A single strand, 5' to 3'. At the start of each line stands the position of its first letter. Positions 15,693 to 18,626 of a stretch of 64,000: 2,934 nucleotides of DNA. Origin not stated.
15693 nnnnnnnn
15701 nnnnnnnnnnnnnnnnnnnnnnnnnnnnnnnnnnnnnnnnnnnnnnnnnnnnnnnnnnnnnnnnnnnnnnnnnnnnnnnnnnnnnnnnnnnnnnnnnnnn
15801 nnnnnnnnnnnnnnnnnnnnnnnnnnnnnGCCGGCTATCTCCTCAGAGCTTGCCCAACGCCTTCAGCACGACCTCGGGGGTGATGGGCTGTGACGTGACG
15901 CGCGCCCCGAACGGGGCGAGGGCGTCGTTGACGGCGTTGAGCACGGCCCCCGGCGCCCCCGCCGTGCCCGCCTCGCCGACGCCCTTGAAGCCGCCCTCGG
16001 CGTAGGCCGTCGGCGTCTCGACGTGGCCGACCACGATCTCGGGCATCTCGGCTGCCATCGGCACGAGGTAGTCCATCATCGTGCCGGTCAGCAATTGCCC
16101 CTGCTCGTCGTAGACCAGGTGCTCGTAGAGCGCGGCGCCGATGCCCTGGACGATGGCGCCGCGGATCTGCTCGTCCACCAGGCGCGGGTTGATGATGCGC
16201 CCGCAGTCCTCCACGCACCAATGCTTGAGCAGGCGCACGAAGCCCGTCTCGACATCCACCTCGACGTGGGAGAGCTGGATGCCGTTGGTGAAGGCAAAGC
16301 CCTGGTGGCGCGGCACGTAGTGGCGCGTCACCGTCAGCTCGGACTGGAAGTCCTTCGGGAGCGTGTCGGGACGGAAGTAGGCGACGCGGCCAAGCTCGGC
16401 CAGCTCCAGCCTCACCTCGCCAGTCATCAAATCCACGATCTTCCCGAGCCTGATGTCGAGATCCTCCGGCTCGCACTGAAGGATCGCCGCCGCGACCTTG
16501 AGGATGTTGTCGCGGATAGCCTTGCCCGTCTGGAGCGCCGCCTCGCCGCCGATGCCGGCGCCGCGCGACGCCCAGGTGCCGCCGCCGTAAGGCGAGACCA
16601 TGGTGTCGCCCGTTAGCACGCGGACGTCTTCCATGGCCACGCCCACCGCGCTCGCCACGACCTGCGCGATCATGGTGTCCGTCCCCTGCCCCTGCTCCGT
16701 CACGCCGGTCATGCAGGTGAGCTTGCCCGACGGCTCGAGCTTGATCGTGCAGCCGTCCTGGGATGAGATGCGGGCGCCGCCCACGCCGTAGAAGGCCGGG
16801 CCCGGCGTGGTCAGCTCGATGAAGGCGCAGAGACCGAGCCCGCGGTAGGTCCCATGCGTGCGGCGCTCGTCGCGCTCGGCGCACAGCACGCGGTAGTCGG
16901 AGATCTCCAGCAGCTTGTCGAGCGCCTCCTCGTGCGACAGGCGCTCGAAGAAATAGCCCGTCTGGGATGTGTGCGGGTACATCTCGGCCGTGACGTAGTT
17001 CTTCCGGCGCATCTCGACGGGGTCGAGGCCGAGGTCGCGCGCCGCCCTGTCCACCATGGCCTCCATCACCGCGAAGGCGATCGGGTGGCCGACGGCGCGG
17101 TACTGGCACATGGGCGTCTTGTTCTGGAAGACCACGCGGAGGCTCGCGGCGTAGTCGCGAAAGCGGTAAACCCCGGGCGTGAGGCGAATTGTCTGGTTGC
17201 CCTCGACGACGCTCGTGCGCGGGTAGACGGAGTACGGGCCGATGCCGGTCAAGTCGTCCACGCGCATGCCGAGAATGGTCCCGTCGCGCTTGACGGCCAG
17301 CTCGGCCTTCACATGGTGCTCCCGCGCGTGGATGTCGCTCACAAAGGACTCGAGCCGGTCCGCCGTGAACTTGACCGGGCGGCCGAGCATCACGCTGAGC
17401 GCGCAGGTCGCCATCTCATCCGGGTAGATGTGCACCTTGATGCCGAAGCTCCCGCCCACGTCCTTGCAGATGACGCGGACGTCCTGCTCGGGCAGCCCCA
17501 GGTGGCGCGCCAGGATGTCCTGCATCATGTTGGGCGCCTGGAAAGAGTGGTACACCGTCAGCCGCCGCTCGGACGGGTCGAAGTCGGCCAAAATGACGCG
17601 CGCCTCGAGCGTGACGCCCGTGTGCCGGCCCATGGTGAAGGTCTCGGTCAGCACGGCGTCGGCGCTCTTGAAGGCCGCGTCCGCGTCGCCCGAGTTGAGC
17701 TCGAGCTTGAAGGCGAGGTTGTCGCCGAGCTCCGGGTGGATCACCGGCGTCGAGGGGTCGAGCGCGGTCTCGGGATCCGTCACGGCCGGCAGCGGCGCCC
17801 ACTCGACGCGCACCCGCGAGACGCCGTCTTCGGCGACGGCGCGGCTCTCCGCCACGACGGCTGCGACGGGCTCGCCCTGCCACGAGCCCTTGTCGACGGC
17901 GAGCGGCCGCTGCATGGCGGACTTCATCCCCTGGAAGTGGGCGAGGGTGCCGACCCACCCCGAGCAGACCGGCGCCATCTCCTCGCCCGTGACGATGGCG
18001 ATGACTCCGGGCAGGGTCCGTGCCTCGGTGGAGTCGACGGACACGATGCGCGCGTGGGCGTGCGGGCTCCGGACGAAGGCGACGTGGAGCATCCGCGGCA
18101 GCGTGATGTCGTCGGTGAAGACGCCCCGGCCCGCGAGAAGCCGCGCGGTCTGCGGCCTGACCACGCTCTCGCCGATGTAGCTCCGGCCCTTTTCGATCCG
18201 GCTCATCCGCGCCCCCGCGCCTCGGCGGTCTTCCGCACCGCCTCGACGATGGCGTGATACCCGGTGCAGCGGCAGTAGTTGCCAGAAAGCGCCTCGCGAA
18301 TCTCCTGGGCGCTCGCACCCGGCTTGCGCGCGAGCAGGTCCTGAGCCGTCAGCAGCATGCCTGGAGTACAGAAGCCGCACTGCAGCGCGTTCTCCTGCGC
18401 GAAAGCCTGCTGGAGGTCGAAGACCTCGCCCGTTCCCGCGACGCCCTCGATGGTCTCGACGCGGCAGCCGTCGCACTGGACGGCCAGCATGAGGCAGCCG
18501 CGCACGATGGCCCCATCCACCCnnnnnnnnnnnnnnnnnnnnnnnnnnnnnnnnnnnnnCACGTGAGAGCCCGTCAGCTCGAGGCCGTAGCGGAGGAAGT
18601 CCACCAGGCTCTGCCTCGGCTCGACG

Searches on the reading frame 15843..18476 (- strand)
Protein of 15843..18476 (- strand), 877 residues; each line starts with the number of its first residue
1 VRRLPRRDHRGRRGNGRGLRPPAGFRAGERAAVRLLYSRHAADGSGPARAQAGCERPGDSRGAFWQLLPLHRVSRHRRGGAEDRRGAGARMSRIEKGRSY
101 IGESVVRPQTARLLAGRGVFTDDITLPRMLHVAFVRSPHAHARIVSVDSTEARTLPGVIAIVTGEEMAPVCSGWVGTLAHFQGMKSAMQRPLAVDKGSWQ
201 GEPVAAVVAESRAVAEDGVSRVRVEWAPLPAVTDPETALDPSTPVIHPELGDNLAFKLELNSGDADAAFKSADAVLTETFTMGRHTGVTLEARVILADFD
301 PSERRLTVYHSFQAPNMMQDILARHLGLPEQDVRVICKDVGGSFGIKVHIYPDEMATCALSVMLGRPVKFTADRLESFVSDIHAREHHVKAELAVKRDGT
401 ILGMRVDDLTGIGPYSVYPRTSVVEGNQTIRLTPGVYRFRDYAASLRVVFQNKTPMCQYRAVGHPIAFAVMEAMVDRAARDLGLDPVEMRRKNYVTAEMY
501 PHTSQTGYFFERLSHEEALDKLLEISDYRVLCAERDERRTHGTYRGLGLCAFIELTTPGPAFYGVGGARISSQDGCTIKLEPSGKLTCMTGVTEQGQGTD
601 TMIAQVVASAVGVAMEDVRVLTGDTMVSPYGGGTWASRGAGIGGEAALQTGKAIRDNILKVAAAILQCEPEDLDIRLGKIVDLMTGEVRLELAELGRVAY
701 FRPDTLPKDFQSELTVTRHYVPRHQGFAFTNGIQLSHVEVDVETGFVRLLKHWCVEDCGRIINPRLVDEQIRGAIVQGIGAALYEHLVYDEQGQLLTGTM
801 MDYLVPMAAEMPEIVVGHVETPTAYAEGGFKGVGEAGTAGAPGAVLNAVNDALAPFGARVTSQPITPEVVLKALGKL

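Call 38: search_protein_families(library=pfam, proteins=[window:15843-18476:-], max_evalue=0.00001)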
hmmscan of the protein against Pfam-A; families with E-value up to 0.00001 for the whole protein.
window:15843-18476:- (877 aa): 3 families
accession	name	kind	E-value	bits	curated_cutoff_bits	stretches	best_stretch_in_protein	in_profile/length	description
PF20256.3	MoCoBD_2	-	2.3e-78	264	27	1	521-812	1-283/283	Molybdopterin cofactor-binding domain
PF02738.23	MoCoBD_1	-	3.4e-70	236.4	27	1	246-494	1-244/244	Molybdopterin cofactor-binding domain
PF01315.27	Ald_Xan_dh_C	-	3e-26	92.3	31.3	1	116-230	2-110/110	Aldehyde oxidase and xanthine dehydrogenase, a/b hammerhead domain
